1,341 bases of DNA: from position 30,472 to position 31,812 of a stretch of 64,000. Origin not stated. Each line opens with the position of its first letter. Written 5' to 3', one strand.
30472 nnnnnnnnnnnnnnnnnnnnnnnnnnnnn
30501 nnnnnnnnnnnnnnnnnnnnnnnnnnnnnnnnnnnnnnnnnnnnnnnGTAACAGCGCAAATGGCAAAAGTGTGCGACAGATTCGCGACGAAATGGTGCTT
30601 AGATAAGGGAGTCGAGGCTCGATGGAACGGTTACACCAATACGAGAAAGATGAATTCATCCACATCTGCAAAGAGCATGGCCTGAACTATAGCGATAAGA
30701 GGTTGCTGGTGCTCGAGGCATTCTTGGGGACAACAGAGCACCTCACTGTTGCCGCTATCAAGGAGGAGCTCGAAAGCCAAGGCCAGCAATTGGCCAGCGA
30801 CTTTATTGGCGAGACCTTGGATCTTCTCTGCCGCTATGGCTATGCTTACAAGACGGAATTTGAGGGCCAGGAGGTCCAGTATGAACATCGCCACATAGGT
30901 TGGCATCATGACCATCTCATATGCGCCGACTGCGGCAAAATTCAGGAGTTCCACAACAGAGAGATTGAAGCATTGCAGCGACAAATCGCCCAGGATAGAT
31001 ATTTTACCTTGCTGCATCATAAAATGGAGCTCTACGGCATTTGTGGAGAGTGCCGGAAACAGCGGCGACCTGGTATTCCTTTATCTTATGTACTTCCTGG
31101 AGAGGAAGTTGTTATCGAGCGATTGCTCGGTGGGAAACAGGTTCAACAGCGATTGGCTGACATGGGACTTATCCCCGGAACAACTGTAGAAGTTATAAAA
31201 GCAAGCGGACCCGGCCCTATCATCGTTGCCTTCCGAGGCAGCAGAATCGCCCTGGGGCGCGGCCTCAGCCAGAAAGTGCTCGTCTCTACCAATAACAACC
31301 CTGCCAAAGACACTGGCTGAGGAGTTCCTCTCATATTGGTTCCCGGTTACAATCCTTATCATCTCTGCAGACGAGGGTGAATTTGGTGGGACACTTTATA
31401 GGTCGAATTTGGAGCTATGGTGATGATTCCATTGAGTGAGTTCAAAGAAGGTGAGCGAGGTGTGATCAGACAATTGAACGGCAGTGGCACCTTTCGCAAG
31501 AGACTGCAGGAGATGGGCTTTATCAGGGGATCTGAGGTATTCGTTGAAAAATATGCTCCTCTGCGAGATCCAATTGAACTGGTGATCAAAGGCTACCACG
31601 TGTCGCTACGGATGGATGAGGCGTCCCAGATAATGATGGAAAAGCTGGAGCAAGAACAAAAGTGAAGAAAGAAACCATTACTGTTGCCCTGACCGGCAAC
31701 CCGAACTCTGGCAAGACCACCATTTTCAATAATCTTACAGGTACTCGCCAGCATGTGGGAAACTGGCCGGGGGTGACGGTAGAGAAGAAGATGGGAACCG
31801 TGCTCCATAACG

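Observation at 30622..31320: Fur-FeoA fusion protein inside a fur / fur-feoA / feoA / feoB locus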

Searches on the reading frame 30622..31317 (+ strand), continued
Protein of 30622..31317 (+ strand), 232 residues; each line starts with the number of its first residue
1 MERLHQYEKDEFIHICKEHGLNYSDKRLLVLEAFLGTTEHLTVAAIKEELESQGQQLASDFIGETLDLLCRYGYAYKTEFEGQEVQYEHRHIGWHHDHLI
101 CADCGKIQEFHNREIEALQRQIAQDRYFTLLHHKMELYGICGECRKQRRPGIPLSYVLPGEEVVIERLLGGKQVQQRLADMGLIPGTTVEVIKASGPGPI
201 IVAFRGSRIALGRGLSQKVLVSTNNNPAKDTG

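Call 30: predict_structure(alignment_id=A2)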
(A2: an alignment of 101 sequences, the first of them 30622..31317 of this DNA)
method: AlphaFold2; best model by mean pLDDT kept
length: 232 residues; sequences in the alignment: 101
mean_pLDDT: 87.1   pTM: 0.69
mean pLDDT of the five models: 87.1, 86.0, 85.9, 82.7, 82.7
residues with pLDDT >= 90: 114; 70-90: 101; 50-70: 10; < 50: 7
segments of 3 or more residues with pLDDT < 50: 226-232
pLDDT, mean of each block of 10 residues (from residue 1): 77 89 90 86 93 95 95 86 79 81 86 92 96 87 82 89 93 94 93 87 92 92 59 36
secondary structure, 60 per line:
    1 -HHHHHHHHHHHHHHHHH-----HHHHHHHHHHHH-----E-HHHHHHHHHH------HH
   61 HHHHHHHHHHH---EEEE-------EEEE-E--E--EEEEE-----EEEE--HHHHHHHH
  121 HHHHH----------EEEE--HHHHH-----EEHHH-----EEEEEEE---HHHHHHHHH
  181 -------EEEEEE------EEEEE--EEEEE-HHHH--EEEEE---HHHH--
elements in order: H2-18 H24-35 H43-52 H59-71 E75-78 E86-89 E97-101 E107-110 H113-125 E136-139 H142-146 E162-168 H172-180 E188-193 E200-204 E207-211 H213-216 E219-223 H227-230

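Call 34: fold_search(model_id=the predicted structure, library=pdb)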
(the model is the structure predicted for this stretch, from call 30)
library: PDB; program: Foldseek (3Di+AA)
matches with E <= 10: 1554; with E <= 0.001: 104
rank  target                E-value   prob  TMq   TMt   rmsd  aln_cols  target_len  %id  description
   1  6d57_A                1.6e-10  1.00  0.33  0.51  16.9       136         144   33  Campylobacter jejuni ferric uptake regulator S1 metalated (released 2018-05-23)
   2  2xig_B                2.8e-10  1.00  0.50  0.74   3.2       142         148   25  The structure of the Helicobacter pylori ferric uptake regulator Fur reveals three functional metal binding sites (released 2011-01-19)
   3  6d57_B                2.8e-10  1.00  0.33  0.48  16.2       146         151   31  Campylobacter jejuni ferric uptake regulator S1 metalated (released 2018-05-23)
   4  2xig_C                5.8e-10  1.00  0.50  0.73   3.0       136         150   26  The structure of the Helicobacter pylori ferric uptake regulator Fur reveals three functional metal binding sites (released 2011-01-19)
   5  4rb2_D                6.9e-10  1.00  0.42  0.65   4.1       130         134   27  Crystal structure of Magnetospirillum gryphiswaldense MSR-1 SeMet-Fur-Mn2+-feoAB1 operator (released 2015-07-15)
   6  5nbc_B                7.8e-10  1.00  0.43  0.69   3.7       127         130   29  Structure of Prokaryotic Transcription Factors (released 2018-05-16)
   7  4ets_A                7.8e-10  1.00  0.31  0.47  15.9       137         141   33  Crystal structure of Campylobacter jejuni ferric uptake regulator (released 2012-06-20)
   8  4ets_B                8.7e-10  1.00  0.29  0.43  16.0       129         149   32  Crystal structure of Campylobacter jejuni ferric uptake regulator (released 2012-06-20)
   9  5nhk_B                9.8e-10  1.00  0.41  0.66   3.6       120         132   30  Structure of Ferric uptake regulator from francisella tularensis with Iron (released 2018-05-16)
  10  2fe3_B                9.8e-10  1.00  0.34  0.52  16.8       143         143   25  The crystal structure of bacillus subtilis PerR-Zn reveals a novel Zn(Cys)4 Structural redox switch (released 2006-12-19)
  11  2xig_A                1.5e-09  1.00  0.50  0.74   3.3       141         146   24  The structure of the Helicobacter pylori ferric uptake regulator Fur reveals three functional metal binding sites (released 2011-01-19)
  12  2fe3_A                2.0e-09  1.00  0.34  0.53  16.9       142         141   25  The crystal structure of bacillus subtilis PerR-Zn reveals a novel Zn(Cys)4 Structural redox switch (released 2006-12-19)
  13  5nbc_A                2.4e-09  1.00  0.43  0.70   3.5       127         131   29  Structure of Prokaryotic Transcription Factors (released 2018-05-16)
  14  9a4a_B                2.4e-09  1.00  0.49  0.70   3.8       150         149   22  Model of YLAN-FUR by crosslinking MS and deep learning (released 2024-09-18)
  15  5nbc_C                2.9e-09  1.00  0.43  0.73   3.2       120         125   30  Structure of Prokaryotic Transcription Factors (released 2018-05-16)
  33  8j6w                  1.4e-08  1.00  0.50  0.76   2.9       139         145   33  Full length crystal structure of Escherichia coli Fur (released 2024-05-01)
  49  3e19_A                8.0e-08  1.00  0.29  0.89   1.2        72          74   40  Crystal Structure of Iron Uptake Regulatory Protein (FeoA) Solved by Sulfur SAD in a Monoclinic Space Group (released 2008-12-16)
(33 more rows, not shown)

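Call 40: search_protein_representatives(alignment_id=A2)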
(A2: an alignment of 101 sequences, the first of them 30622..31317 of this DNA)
Query: 101 sequences, 231 profile positions. Proteins with E-value up to 0.001 (for the whole library): 21473; up to 1e-10: 5872; up to 1e-30: 237. The best 150 are listed.
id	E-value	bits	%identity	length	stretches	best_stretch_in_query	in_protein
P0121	7.6e-97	339.6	-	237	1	1-226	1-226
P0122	1.9e-95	335.0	-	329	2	1-224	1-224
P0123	1.3e-91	322.5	-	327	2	1-226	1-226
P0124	9.1e-86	303.3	-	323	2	3-225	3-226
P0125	8.3e-85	300.2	-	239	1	4-224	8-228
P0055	6.1e-84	297.4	-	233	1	1-226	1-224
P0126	1.4e-79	283.1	-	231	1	1-225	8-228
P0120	5.3e-79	281.2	-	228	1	2-223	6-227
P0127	8.5e-79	280.5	-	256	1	4-228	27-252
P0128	1.0e-77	277.0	-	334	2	4-223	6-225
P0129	3.1e-76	272.1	-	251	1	1-227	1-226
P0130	9.1e-75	267.3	-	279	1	6-227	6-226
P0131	1.7e-74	266.5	-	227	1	2-223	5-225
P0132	3.1e-74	265.6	-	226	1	1-223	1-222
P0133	6.4e-74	264.6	-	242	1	1-228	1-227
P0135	1.5e-72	260.1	-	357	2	2-226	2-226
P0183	3.1e-52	193.6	-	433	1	11-226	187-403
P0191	6.8e-51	189.2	-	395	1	14-227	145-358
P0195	3.9e-49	183.5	-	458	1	10-219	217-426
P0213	9.9e-45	169.0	-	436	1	6-224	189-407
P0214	1.1e-44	168.9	-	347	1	6-225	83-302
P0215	1.7e-44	168.3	-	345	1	12-223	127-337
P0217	4.5e-44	166.9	-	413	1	11-227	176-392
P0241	1.4e-38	149.0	-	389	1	11-225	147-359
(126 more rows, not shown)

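Call 41: search_protein_families(library=pfam, proteins=[P0183, P0195, P0213, P0217, P0191, P0241, P0214, P0215, P0135, P0122], max_evalue=0.001)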
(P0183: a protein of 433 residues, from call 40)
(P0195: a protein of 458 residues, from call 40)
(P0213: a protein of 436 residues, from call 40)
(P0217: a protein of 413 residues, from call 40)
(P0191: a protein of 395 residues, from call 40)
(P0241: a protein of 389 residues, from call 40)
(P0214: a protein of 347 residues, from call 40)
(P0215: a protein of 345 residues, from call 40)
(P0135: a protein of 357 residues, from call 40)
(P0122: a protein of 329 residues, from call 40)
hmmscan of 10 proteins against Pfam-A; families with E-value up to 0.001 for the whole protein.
P0183 (433 aa): 4 families
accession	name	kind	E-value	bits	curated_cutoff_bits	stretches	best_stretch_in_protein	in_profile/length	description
PF01475.25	FUR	-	7.6e-23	81.4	23.1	1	195-313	2-121/121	Ferric uptake regulator family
PF02742.21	Fe_dep_repr_C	-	2.5e-18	66.3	27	1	67-132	1-66/70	Iron dependent repressor, metal binding and dimerisation domain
PF01325.25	Fe_dep_repress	-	8.8e-14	51.9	26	1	5-62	1-58/60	Iron dependent repressor, N-terminal DNA binding domain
PF04023.20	FeoA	-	1.9e-11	44.3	23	1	328-400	2-74/74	FeoA domain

P0195 (458 aa): 9 families
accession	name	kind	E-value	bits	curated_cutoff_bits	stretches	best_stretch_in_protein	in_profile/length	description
PF01475.25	FUR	-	4.9e-20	72.3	23.1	1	230-344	6-121/121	Ferric uptake regulator family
PF02742.21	Fe_dep_repr_C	-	3.3e-19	69.1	27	1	90-157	1-68/70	Iron dependent repressor, metal binding and dimerisation domain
PF01325.25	Fe_dep_repress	-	1.7e-16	60.6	26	1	28-87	1-60/60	Iron dependent repressor, N-terminal DNA binding domain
PF04023.20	FeoA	-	2.3e-08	34.4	23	1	359-426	2-70/74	FeoA domain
PF01978.25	TrmB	-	7.2e-05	23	25.6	0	50-80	23-53/68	Sugar-specific transcriptional regulator TrmB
PF12802.13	MarR_2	-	0.00054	20.5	27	0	51-79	22-50/61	MarR family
PF09339.16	HTH_IclR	-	0.00055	20.1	22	0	54-81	23-50/52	IclR helix-turn-helix domain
PF00392.27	GntR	-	0.00079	19.5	27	0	53-81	28-56/64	Bacterial regulatory proteins, gntR family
PF01022.26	HTH_5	-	0.00093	19.5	22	0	53-81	19-47/47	Bacterial regulatory protein, arsR family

P0213 (436 aa): 5 families
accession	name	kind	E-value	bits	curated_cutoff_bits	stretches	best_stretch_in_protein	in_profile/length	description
PF01475.25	FUR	-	1.4e-18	67.7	23.1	1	203-320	3-121/121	Ferric uptake regulator family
PF02742.21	Fe_dep_repr_C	-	2.7e-17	63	27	1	67-135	1-69/70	Iron dependent repressor, metal binding and dimerisation domain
PF01325.25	Fe_dep_repress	-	9.9e-16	58.1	26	1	5-63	1-59/60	Iron dependent repressor, N-terminal DNA binding domain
PF04023.20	FeoA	-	7.5e-13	48.8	23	1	335-405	2-73/74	FeoA domain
PF14338.12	Mrr_N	-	0.00058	20.4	29.5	0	8-73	21-84/87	Mrr N-terminal domain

P0217 (413 aa): 4 families
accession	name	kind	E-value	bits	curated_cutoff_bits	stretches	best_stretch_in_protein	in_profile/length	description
PF02742.21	Fe_dep_repr_C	-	6e-17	61.9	27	1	70-137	2-69/70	Iron dependent repressor, metal binding and dimerisation domain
PF01475.25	FUR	-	1e-15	58.4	23.1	1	199-301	17-120/121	Ferric uptake regulator family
PF01325.25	Fe_dep_repress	-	8.5e-14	51.9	26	1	5-63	1-57/60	Iron dependent repressor, N-terminal DNA binding domain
PF04023.20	FeoA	-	1.4e-09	38.3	23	1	317-387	2-73/74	FeoA domain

P0191 (395 aa): 4 families
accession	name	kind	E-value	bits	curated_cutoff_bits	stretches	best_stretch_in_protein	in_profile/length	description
PF01475.25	FUR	-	3.6e-20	72.7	23.1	1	155-268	8-121/121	Ferric uptake regulator family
PF02742.21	Fe_dep_repr_C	-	7.5e-14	51.9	27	1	67-123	1-57/70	Iron dependent repressor, metal binding and dimerisation domain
PF01325.25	Fe_dep_repress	-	3.7e-13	49.9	26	1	6-63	2-59/60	Iron dependent repressor, N-terminal DNA binding domain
PF04023.20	FeoA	-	7.1e-12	45.7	23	1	283-353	2-73/74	FeoA domain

P0241 (389 aa): 5 families
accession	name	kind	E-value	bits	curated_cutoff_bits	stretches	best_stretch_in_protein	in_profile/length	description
PF01475.25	FUR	-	8.2e-18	65.1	23.1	1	155-272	2-120/121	Ferric uptake regulator family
PF02742.21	Fe_dep_repr_C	-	9.7e-16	58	27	1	66-122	1-57/70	Iron dependent repressor, metal binding and dimerisation domain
PF01325.25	Fe_dep_repress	-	2e-13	50.7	26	1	4-60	1-57/60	Iron dependent repressor, N-terminal DNA binding domain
PF04023.20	FeoA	-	1.3e-10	41.6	23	1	288-356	2-73/74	FeoA domain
PF01978.25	TrmB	-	0.00028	21.1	25.6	1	15-57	12-54/68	Sugar-specific transcriptional regulator TrmB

P0214 (347 aa): 2 families
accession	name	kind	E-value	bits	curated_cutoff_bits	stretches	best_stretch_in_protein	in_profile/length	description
PF01475.25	FUR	-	1.8e-18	67.3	23.1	1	100-214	6-121/121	Ferric uptake regulator family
PF04023.20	FeoA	-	8e-13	48.7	23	1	229-299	2-73/74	FeoA domain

P0215 (345 aa): 3 families
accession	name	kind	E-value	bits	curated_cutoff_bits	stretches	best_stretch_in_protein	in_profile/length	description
PF01475.25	FUR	-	4.3e-14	53.1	23.1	1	145-251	13-119/121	Ferric uptake regulator family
PF04023.20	FeoA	-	1.2e-11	45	23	1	268-336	2-73/74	FeoA domain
PF12669.12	FeoB_associated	-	4.5e-05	24.1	27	1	4-43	1-43/44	FeoB-associated Cys-rich membrane protein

P0135 (357 aa): 2 families
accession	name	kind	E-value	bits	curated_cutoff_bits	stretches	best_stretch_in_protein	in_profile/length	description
PF04023.20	FeoA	-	1.9e-30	105.2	23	2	286-356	2-73/74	FeoA domain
PF01475.25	FUR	-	2.9e-22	79.5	23.1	1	23-138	6-121/121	Ferric uptake regulator family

P0122 (329 aa): 2 families
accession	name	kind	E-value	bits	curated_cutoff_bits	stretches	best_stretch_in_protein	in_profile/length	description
PF04023.20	FeoA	-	1.4e-32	112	23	2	257-327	3-74/74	FeoA domain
PF01475.25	FUR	-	9.5e-23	81.1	23.1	1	24-138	7-121/121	Ferric uptake regulator family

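Call 44: find_encoding_contigs(protein=P0183, flank=5000, max_places=4)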
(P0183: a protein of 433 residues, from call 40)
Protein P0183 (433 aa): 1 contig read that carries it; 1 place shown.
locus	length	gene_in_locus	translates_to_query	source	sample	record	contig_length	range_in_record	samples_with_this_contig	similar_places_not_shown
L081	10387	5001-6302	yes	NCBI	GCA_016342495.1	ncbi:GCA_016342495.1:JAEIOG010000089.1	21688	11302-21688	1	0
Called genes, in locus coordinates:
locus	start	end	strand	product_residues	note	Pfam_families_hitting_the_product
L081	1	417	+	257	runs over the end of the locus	PF06439:3keto-disac_hyd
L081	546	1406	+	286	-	PF16881:LIAS_N, PF04055:Radical_SAM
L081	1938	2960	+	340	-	PF17792:ThiD2, PF02581:TMP-TENI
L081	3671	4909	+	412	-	PF07690:MFS_1 (weak)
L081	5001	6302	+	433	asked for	PF01325:Fe_dep_repress, PF02742:Fe_dep_repr_C, PF01475:FUR, PF04023:FeoA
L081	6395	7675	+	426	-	PF04966:OprB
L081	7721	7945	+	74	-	PF04023:FeoA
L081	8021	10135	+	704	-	PF00009:GTP_EFTU (weak), PF01926:MMR_HSR1, PF02421:FeoB_N, PF09439:SRPRB (weak), PF17910:FeoB_Cyto, PF07670:Gate, PF07664:FeoB_C, PF07670:Gate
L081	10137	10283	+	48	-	-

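Call 45: find_encoding_contigs(protein=P0215, flank=5000, max_places=4)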
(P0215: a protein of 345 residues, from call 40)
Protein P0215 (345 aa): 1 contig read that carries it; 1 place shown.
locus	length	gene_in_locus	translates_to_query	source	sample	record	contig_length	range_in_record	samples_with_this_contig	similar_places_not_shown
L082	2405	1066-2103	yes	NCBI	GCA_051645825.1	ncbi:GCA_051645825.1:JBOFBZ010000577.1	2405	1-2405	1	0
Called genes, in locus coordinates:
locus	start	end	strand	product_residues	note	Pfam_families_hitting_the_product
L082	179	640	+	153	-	PF05198:IF3_N, PF00707:IF3_C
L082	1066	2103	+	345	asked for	PF01475:FUR, PF04023:FeoA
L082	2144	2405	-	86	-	PF13744:HTH_37 (weak), PF13560:HTH_31 (weak), PF01381:HTH_3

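Call 52: search_protein_families(library=pfam, proteins=[L028:3739-5490:+, L071:3352-3828:+, L071:3779-4840:+, L021:6723-7475:-, L076:5072-5986:+, L081:10137-10280:+], max_evalue=0.001)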
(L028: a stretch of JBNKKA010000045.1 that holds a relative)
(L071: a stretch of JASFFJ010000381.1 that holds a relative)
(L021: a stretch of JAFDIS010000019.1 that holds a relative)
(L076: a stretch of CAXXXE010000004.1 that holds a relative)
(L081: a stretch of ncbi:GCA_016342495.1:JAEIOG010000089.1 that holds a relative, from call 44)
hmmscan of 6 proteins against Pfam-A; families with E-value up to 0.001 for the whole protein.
L028:3739-5490:+ (584 aa): 4 families
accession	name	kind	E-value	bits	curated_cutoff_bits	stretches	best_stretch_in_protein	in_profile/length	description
PF02463.25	SMC_N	-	3.4e-16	59.8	40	1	20-539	1-214/220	RecF/RecN/SMC N terminal domain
PF13476.12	AAA_23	-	1.7e-14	55.4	27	1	24-216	2-193/201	AAA domain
PF13175.12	AAA_15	-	2.9e-06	27.6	32.1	1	20-80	1-55/374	AAA ATPase domain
PF13555.12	AAA_29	-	0.00014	21.9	27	1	21-68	1-49/61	P-loop containing region of AAA domain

L071:3352-3828:+ (159 aa): 2 families
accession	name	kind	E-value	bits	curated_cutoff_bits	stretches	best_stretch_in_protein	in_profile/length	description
PF06347.19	SH3_4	-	2.3e-29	101.3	24.1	2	105-159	1-55/56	Bacterial SH3 domain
PF08239.17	SH3_3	-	5.9e-24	84.4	27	2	110-156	4-51/54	Bacterial SH3 domain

L071:3779-4840:+ (354 aa): 1 family
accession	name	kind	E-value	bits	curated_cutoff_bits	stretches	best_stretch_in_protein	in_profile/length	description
PF00294.29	PfkB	-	2.6e-46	158.8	25.8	1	79-341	27-298/302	pfkB family carbohydrate kinase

L021:6723-7475:- (251 aa): 1 family
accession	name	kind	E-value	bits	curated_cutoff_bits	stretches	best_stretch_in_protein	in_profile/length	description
PF01163.29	RIO1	-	0.00012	22.1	22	1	85-182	54-153/187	RIO domain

L076:5072-5986:+ (305 aa): 2 families
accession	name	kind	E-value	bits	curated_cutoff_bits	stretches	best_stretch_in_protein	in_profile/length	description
PF00753.33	Lactamase_B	-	2.6e-17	63.9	22.7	1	29-162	11-142/196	Metallo-beta-lactamase superfamily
PF12706.13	Lactamase_B_2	-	0.00026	21.1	27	1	55-99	25-70/200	Beta-lactamase superfamily domain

L081:10137-10280:+ (48 aa): 0 families

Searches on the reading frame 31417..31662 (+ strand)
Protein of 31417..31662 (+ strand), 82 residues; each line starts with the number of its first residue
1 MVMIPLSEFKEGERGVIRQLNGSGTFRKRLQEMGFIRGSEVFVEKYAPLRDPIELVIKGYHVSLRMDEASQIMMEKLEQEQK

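Call 3: search_protein_families(library=pfam, proteins=[window:31417-31662:+], max_evalue=0.01)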
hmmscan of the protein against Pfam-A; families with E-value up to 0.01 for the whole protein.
window:31417-31662:+ (82 aa): 1 family
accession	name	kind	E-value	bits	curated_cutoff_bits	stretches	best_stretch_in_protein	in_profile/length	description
PF04023.20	FeoA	-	4.1e-21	75.3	23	1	4-75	1-73/74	FeoA domain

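Call 4: search_protein_families(library=ncbifam, proteins=[window:31417-31662:+], max_evalue=0.01)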
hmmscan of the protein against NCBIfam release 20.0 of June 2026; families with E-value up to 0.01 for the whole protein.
window:31417-31662:+ (82 aa): 1 family
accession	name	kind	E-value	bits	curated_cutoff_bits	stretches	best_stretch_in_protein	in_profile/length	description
NF007106.0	PRK09555.1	equivalog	1.4e-05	24.7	102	1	23-76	19-72/75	ferrous iron transporter A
